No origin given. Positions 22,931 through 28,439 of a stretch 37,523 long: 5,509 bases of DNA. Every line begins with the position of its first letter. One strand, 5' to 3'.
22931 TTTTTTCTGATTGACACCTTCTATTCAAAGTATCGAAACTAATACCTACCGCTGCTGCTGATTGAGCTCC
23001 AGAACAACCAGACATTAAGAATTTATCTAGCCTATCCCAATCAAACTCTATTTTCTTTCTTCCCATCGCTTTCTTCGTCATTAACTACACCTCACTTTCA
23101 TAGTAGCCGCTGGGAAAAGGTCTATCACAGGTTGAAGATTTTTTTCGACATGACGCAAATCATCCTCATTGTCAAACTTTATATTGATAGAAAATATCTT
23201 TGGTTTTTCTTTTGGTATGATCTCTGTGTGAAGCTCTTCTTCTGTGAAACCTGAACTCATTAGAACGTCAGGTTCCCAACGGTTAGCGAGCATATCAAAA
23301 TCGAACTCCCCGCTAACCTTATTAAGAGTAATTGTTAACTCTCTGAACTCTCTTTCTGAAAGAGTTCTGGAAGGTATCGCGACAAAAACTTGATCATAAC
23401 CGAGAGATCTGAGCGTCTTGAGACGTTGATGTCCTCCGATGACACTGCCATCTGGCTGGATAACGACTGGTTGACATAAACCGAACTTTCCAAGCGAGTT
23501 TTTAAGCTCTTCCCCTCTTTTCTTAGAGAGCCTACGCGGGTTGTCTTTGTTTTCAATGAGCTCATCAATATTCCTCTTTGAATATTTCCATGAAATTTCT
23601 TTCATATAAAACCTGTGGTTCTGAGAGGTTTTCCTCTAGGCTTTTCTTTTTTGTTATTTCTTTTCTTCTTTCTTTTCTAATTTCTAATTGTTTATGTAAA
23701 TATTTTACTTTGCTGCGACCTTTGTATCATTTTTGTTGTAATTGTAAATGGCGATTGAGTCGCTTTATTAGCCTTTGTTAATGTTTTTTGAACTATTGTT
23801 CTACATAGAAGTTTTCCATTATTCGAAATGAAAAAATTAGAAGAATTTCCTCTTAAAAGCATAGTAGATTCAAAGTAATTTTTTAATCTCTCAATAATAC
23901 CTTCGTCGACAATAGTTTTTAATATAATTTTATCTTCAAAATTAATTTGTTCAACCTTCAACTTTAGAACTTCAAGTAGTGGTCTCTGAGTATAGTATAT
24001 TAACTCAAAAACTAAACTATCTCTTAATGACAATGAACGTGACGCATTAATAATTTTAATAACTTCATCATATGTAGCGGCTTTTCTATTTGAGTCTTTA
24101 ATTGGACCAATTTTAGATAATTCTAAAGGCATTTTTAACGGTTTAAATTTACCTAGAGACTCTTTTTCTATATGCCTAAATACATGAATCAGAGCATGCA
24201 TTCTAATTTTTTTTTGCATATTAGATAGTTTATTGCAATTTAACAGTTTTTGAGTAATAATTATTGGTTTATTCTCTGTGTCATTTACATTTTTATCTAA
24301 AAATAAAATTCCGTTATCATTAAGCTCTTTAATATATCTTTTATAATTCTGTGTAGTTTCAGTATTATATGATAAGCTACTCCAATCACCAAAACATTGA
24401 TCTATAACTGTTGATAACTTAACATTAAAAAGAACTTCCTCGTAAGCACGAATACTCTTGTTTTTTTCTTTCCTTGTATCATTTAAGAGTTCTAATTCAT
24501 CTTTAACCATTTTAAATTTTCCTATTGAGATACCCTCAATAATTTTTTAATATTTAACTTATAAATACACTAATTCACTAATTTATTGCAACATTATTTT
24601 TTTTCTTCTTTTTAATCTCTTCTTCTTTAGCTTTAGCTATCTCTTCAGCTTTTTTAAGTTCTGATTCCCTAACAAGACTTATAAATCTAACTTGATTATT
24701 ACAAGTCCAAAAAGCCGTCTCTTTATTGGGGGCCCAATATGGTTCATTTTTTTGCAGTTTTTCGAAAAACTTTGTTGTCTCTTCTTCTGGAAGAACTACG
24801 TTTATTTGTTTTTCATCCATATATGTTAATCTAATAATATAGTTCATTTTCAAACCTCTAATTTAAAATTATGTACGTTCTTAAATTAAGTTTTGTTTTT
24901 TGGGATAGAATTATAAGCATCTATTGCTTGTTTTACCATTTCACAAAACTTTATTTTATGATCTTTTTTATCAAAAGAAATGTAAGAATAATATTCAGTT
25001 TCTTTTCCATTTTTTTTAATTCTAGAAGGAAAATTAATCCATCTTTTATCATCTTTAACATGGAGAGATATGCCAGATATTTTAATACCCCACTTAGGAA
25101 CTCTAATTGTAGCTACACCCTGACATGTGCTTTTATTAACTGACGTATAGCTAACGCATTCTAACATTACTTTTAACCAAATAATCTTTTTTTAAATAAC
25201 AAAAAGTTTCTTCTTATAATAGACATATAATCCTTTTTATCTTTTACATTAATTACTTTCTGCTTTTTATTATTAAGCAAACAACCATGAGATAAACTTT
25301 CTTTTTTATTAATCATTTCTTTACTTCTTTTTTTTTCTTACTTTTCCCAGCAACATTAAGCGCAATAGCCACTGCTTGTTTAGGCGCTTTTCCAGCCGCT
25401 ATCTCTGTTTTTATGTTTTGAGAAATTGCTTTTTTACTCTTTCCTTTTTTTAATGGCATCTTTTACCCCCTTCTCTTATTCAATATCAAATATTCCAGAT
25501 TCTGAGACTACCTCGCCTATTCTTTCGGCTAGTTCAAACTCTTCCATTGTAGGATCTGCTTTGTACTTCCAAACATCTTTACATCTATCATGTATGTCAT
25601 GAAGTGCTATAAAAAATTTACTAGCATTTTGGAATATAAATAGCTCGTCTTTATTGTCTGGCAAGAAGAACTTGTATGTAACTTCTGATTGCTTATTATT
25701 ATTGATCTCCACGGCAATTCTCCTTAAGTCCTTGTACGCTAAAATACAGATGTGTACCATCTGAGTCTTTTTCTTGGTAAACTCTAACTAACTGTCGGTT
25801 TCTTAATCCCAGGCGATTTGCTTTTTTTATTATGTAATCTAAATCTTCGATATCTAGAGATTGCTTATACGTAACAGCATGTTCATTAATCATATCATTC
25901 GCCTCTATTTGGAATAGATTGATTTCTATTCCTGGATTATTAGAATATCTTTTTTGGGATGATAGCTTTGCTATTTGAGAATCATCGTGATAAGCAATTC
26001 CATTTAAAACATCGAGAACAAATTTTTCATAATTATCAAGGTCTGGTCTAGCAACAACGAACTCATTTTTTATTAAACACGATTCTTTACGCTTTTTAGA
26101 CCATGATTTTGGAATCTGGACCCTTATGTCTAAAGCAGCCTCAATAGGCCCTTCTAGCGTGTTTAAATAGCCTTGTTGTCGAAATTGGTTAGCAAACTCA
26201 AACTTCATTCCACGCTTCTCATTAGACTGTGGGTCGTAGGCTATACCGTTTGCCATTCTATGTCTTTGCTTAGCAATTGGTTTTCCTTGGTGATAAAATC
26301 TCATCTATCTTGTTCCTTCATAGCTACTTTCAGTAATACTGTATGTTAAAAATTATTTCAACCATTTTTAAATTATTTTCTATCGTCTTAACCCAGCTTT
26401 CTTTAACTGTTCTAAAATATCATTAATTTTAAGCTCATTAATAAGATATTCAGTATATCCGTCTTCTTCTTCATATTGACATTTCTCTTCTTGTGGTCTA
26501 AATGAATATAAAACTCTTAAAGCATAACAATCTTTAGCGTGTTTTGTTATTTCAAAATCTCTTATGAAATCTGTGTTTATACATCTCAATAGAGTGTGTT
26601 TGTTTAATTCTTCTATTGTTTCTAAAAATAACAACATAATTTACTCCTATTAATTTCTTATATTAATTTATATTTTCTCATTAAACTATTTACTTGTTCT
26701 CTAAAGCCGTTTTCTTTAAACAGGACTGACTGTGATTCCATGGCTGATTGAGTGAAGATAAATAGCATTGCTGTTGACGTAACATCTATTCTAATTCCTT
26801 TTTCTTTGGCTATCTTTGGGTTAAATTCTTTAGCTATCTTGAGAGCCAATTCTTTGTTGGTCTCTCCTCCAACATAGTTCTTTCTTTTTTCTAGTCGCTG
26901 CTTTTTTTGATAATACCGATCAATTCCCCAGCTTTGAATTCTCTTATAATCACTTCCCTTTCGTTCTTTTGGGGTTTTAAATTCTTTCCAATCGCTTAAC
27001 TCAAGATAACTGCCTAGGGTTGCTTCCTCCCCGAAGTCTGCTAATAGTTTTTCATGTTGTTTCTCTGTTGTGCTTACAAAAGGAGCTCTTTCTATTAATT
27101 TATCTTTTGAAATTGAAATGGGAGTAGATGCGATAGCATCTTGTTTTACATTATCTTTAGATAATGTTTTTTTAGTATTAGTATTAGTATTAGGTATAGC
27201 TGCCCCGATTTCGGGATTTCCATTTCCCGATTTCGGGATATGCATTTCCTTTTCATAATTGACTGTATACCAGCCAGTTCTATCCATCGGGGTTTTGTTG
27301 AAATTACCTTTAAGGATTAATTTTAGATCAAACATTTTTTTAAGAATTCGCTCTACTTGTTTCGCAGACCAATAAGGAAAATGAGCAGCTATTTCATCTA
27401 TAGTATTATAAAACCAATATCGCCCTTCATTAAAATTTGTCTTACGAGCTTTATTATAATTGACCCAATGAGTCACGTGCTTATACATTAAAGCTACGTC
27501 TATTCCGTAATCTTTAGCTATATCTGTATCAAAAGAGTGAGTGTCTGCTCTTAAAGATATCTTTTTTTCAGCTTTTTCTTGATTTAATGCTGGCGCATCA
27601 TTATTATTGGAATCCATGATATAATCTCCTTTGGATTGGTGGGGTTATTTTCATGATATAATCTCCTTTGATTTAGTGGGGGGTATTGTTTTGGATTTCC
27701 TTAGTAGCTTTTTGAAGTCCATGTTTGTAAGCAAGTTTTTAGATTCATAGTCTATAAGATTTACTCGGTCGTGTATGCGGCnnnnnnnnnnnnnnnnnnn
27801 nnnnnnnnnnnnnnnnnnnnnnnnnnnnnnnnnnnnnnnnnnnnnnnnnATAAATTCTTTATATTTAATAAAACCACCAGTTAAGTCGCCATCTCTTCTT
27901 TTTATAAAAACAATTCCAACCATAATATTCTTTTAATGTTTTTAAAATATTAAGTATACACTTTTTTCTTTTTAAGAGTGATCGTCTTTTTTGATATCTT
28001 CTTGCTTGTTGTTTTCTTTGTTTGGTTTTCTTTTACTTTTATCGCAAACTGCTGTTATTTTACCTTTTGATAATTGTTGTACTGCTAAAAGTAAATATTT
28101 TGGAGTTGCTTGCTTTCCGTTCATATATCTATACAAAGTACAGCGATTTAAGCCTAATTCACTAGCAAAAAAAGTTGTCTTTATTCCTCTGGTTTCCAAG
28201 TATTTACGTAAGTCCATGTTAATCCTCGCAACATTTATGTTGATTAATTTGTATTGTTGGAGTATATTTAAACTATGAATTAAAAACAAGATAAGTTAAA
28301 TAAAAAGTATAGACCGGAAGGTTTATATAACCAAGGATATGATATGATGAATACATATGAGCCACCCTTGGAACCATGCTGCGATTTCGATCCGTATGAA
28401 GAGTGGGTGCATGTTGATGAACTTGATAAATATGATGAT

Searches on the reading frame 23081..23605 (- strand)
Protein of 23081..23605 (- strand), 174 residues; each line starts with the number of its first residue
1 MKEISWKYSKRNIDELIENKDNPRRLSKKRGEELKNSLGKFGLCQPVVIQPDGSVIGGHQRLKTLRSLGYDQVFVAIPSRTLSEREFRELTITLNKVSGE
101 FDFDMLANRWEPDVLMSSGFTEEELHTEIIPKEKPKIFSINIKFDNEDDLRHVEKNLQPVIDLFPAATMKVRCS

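Call 16: search_protein_families(library=pfam, proteins=[window:23081-23605:-], max_evalue=0.01)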
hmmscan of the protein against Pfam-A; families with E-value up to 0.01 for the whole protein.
window:23081-23605:- (174 aa): 1 family
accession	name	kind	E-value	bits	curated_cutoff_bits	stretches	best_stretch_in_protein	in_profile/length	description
PF02195.25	ParB_N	-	7.5e-06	26.3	26.3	1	12-91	7-89/95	ParB N-terminal domain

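Call 25: find_related_loci(query=window:23081-23605:-, collection=viral_contigs, flank=10000)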
Query window:23081-23605:- (174 aa) in viral_contigs; peptide patterns used: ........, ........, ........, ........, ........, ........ (x = any residue, [..] = any of these).
22 stretches matched a pattern; 13 encode a relative of the query (tblastn E <= 1e-3); 13 distinct loci.
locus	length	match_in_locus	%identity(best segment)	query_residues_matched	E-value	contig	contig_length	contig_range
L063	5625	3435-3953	84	1-173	2e-99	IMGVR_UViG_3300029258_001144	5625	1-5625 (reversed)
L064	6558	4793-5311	84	1-173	2e-99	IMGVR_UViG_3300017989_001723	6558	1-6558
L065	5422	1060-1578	84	1-173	2e-99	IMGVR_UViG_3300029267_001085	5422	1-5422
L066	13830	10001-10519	77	1-173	4e-92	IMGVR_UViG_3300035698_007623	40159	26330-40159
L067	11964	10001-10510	76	4-173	9e-89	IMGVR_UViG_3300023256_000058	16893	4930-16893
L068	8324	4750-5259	76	4-173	9e-89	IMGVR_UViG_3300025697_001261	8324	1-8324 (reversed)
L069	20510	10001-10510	76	4-173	9e-89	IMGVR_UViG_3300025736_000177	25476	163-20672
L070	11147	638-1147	76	4-173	9e-89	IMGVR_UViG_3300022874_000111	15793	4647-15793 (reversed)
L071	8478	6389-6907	73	1-173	6e-88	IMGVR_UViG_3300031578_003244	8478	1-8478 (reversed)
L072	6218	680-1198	73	1-173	1e-87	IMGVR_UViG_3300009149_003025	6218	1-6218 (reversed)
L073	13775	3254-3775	68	1-174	7e-79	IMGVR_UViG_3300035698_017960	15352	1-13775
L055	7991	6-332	65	26-134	7e-44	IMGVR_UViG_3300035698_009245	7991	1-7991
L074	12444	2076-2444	37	13-128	3e-16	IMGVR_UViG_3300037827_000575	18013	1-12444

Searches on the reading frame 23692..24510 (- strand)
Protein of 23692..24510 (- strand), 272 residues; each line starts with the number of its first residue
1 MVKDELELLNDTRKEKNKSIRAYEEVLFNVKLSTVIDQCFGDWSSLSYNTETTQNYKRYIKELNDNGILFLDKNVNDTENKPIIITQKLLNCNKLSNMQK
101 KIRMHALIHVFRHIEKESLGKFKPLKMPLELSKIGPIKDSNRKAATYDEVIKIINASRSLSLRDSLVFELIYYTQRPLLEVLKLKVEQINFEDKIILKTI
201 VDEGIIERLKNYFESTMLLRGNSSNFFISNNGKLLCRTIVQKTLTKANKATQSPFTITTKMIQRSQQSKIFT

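Call 16: search_protein_families(library=pfam, proteins=[window:23692-24510:-], max_evalue=0.01)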
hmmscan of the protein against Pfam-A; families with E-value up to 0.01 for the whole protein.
window:23692-24510:- (272 aa): 1 family
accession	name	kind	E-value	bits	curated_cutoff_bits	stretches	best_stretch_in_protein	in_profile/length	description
PF00589.27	Phage_integrase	-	8.9e-05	22.8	27.1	1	146-249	4-119/172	Phage integrase family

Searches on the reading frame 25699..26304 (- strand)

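Call 16: search_protein_families(library=pfam, proteins=[window:25699-26304:-], max_evalue=0.01)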
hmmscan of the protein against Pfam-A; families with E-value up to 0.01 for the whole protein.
window:25699-26304:- (201 aa): 1 family
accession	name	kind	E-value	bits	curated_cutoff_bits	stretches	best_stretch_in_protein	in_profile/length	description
PF05866.16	RusA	-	1.6e-27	97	22.8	1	7-129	2-122/124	Endodeoxyribonuclease RusA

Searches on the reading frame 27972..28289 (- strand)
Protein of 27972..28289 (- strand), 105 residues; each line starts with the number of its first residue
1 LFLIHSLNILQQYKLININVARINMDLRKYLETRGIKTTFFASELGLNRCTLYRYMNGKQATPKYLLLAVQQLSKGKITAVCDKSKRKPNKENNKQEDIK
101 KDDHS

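Call 16: search_protein_families(library=pfam, proteins=[window:27972-28289:-], max_evalue=0.01)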
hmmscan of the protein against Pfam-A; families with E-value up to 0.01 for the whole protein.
window:27972-28289:- (105 aa): 1 family
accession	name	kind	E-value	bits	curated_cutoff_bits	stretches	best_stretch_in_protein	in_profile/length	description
PF13443.12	HTH_26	-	0.00055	20.6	22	1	27-59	2-34/63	Cro/C1-type HTH DNA-binding domain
